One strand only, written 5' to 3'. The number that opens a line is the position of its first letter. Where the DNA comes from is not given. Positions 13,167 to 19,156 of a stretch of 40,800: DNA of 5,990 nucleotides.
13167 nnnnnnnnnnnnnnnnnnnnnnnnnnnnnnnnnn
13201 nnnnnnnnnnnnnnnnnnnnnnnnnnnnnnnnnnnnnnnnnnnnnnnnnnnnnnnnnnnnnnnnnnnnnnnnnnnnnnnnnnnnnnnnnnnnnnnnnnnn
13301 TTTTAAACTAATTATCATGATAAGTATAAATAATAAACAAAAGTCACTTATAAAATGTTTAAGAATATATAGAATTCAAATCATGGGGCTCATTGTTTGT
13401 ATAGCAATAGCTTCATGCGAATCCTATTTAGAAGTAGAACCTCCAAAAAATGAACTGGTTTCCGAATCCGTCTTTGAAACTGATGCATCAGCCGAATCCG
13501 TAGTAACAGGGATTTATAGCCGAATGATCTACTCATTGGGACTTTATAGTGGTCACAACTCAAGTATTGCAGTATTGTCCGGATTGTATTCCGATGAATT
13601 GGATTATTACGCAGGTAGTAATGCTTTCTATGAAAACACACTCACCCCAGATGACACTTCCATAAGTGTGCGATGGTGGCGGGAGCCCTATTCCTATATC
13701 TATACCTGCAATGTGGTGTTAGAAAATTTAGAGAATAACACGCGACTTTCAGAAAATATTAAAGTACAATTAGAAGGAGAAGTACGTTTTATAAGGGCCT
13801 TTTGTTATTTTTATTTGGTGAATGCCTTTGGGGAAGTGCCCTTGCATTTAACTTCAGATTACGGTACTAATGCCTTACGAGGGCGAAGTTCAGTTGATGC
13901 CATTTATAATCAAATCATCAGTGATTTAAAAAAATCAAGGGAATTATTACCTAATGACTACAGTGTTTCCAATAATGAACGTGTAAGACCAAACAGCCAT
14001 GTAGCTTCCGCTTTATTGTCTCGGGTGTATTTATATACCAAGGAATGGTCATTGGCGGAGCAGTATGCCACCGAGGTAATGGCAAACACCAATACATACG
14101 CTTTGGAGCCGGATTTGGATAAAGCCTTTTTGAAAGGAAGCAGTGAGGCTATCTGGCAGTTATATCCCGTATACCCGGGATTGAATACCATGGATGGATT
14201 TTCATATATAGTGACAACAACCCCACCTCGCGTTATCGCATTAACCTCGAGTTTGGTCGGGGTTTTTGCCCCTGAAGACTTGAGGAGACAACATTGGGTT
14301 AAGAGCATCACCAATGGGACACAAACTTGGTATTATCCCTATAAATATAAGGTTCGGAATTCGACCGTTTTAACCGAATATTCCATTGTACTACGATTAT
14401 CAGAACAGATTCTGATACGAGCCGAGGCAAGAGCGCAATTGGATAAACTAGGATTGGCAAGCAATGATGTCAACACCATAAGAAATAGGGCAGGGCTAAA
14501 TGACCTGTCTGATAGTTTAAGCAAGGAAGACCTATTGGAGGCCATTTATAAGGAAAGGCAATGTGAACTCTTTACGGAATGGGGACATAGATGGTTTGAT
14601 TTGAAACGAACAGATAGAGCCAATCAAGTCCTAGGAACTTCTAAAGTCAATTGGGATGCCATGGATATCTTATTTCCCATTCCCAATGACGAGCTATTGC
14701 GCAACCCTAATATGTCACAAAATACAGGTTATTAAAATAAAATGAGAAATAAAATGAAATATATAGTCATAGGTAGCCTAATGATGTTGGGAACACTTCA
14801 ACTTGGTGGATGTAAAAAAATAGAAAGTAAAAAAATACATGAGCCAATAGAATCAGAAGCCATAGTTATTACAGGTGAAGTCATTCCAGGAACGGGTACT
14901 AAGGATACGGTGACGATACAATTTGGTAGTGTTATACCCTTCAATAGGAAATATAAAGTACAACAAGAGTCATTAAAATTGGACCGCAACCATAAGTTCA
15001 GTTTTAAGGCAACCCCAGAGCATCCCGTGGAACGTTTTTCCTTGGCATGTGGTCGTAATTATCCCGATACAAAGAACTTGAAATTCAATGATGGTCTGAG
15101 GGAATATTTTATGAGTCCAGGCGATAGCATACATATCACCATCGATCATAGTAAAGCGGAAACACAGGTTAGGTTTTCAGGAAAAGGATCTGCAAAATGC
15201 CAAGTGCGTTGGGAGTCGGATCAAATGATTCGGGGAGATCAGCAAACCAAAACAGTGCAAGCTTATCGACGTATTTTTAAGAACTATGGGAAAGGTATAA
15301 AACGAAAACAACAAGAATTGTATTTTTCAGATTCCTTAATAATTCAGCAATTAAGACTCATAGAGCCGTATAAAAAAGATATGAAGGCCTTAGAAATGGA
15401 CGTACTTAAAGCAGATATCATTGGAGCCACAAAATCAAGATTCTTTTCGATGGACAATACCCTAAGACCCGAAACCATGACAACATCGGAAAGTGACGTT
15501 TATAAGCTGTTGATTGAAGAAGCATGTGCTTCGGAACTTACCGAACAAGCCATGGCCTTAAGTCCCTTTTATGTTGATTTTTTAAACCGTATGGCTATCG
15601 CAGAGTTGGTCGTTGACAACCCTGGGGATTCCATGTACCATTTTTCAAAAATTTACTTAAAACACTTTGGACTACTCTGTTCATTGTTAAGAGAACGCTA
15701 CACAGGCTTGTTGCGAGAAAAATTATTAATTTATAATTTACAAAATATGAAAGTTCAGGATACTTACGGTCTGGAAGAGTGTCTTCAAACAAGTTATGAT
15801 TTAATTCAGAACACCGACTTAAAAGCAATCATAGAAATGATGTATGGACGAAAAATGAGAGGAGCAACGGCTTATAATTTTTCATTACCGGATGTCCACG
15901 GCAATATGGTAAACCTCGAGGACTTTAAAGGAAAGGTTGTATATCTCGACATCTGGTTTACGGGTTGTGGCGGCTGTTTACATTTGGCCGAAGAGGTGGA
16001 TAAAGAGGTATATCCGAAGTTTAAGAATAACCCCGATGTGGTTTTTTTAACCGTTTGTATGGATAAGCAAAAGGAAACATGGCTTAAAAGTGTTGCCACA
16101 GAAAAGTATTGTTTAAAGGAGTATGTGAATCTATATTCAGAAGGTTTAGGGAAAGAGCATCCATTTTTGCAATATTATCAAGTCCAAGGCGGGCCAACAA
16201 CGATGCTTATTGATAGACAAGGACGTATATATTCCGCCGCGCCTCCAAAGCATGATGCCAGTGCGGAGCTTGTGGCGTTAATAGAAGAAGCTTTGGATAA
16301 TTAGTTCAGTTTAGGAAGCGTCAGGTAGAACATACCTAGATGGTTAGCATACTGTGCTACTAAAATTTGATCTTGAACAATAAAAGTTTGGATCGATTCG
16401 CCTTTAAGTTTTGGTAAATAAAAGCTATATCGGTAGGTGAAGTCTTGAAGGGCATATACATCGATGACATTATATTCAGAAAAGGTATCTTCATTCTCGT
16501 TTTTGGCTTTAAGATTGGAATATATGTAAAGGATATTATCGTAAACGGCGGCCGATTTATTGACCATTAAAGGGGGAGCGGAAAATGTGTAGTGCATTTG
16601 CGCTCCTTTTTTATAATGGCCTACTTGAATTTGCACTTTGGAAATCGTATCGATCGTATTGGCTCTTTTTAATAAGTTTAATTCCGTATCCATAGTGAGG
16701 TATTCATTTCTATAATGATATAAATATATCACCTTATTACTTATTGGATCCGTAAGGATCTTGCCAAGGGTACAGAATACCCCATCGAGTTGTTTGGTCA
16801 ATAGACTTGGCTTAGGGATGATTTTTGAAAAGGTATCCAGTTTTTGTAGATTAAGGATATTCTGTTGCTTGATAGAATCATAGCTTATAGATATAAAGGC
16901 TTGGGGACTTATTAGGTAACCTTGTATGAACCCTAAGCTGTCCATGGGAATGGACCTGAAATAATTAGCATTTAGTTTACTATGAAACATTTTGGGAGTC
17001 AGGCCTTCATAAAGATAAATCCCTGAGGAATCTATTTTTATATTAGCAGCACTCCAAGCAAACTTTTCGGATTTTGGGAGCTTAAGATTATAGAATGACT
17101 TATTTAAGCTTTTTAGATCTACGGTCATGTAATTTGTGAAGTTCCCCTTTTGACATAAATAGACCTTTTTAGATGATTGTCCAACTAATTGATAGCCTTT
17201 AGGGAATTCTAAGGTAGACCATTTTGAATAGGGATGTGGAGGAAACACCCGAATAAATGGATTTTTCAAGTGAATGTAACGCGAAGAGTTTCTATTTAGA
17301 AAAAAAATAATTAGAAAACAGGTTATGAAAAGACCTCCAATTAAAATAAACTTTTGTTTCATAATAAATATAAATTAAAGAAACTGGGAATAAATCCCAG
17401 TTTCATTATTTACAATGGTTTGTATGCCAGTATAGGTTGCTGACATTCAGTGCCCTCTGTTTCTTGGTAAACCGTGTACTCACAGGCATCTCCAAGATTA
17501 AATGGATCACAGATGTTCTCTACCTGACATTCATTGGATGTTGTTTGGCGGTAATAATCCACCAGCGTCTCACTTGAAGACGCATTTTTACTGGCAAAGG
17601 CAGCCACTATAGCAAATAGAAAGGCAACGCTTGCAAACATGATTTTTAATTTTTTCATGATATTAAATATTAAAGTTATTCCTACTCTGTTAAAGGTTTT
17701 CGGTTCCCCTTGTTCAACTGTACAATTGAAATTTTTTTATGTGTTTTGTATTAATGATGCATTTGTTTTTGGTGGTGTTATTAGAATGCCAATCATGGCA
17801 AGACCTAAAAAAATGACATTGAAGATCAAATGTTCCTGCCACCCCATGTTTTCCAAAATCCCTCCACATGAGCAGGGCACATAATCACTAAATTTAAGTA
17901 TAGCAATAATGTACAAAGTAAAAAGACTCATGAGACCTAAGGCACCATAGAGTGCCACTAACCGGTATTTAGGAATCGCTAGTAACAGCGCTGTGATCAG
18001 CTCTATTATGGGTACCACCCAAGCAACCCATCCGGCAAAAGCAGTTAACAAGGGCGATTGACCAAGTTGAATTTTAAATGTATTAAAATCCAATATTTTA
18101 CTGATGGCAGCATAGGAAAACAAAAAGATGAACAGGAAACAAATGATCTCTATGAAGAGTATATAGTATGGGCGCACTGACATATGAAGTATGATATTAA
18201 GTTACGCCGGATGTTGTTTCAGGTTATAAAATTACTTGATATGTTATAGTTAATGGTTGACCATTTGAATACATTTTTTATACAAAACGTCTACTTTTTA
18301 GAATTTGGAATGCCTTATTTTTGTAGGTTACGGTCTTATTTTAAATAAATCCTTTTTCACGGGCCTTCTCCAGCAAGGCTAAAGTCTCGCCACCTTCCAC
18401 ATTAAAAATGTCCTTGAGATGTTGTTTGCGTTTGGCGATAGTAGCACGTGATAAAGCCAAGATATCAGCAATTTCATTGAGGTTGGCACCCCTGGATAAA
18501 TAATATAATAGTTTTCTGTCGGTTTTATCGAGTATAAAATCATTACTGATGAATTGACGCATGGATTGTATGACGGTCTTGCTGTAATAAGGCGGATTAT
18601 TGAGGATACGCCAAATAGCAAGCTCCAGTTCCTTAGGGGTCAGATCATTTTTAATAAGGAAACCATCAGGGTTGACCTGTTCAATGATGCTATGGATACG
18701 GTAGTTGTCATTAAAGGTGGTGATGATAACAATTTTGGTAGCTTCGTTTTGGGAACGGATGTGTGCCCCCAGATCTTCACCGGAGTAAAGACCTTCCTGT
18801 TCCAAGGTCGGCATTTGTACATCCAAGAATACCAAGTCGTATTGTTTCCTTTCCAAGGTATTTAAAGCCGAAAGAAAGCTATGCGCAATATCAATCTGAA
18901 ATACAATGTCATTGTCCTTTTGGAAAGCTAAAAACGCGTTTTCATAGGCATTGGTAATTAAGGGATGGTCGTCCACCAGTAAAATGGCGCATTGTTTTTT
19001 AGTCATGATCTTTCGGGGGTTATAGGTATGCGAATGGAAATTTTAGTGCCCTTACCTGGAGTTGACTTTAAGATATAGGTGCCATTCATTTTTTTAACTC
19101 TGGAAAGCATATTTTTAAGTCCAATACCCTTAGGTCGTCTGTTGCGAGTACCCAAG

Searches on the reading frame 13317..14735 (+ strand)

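Call 53: search_protein_families(library=pfam, proteins=[window:13317-14735:+], max_evalue=0.001)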
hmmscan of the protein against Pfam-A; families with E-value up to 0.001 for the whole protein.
window:13317-14735:+ (472 aa): 3 families
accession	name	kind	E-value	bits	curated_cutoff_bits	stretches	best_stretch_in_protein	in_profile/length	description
PF14322.12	SusD-like_3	-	3e-31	109.6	27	1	37-239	2-191/191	Starch-binding associating with outer membrane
PF07980.17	SusD_RagB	-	8.5e-28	98.3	23.1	1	329-472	123-297/297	SusD family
PF12771.13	SusD-like_2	-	0.00087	18.7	27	1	123-215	59-154/415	Starch-binding associating with outer membrane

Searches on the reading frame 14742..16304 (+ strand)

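Call 53: search_protein_families(library=pfam, proteins=[window:14742-16304:+], max_evalue=0.001)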
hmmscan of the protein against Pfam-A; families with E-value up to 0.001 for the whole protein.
window:14742-16304:+ (520 aa): 4 families
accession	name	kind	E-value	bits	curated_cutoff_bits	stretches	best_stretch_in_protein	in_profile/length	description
PF13905.12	Thioredoxin_8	-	2.6e-10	41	27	1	397-496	1-94/94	Thioredoxin-like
PF08534.16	Redoxin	-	4.5e-09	36.7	26.6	1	374-497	3-129/148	Redoxin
PF00578.27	AhpC-TSA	-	9.8e-08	32.4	26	1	374-497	2-122/124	AhpC/TSA family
PF13098.12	Thioredoxin_2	-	0.00084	20.1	27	0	397-502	5-97/104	Thioredoxin-like domain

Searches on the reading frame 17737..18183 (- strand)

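Call 52: search_protein_families(library=pfam, proteins=[window:17737-18183:-], max_evalue=0.001)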
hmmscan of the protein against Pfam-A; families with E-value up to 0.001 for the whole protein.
window:17737-18183:- (148 aa): 1 family
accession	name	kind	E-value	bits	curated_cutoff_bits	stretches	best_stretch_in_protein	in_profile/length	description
PF07291.16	MauE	-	4.7e-32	111.4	27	1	10-134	4-127/128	Methylamine utilisation protein MauE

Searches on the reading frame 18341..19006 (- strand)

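Call 52: search_protein_families(library=pfam, proteins=[window:18341-19006:-], max_evalue=0.001)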
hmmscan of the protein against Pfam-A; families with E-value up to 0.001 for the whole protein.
window:18341-19006:- (221 aa): 3 families
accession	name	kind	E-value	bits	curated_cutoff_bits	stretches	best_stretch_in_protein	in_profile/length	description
PF00072.30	Response_reg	-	7.9e-14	52.2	30.2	1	8-120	1-100/111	Response regulator receiver domain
PF13404.12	HTH_AsnC-type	-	6.2e-05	23.2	27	1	159-197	1-41/42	AsnC-type helix-turn-helix domain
PF13412.12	HTH_24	-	0.00046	20.1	21.9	0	159-193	1-37/48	Winged helix-turn-helix DNA-binding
